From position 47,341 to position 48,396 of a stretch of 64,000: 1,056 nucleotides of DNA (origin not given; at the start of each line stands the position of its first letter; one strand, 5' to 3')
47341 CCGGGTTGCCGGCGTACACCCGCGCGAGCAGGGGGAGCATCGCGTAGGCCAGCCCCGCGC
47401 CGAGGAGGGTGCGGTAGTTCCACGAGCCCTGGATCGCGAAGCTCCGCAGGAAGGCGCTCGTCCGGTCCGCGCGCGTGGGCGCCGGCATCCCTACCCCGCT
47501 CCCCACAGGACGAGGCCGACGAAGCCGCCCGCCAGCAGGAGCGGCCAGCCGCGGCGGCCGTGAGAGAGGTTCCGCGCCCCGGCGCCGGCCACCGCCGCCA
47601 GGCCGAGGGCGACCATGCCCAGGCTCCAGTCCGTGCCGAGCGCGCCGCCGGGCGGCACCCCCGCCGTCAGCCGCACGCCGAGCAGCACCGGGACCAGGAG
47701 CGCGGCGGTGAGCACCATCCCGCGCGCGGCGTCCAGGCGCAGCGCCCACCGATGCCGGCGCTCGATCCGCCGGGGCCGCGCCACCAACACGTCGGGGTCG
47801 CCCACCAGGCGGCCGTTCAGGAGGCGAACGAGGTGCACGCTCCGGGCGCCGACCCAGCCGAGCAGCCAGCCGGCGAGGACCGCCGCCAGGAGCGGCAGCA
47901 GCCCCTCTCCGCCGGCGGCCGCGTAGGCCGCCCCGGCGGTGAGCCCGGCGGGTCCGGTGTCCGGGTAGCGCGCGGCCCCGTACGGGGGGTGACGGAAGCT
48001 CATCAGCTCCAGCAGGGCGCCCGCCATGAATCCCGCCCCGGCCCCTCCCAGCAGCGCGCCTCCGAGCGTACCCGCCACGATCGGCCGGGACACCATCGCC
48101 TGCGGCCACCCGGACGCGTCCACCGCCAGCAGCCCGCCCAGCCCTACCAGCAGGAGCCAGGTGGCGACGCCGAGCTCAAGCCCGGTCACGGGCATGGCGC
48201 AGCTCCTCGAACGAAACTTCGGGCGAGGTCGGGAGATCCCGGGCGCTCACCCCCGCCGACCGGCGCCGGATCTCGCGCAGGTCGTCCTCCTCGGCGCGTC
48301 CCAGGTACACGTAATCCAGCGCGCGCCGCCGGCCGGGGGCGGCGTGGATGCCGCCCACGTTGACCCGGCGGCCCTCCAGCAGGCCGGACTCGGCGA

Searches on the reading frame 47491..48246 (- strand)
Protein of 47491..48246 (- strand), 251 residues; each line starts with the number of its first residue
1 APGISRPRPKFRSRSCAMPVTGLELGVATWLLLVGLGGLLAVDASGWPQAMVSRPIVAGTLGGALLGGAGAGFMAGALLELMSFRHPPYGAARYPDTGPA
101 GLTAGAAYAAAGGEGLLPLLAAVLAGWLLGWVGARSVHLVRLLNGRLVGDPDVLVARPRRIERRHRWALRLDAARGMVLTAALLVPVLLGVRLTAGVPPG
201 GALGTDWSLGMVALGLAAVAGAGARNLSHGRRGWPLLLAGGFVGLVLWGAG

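Call 26: search_protein_families(library=pfam, proteins=[window:47491-48246:-], max_evalue=0.01)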
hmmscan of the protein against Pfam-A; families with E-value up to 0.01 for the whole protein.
window:47491-48246:- (251 aa): 1 family
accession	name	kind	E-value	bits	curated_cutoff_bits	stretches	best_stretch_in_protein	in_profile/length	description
PF03609.19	EII-Sor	-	5.5e-07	29.7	26.3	1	32-148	5-117/233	PTS system sorbose-specific iic component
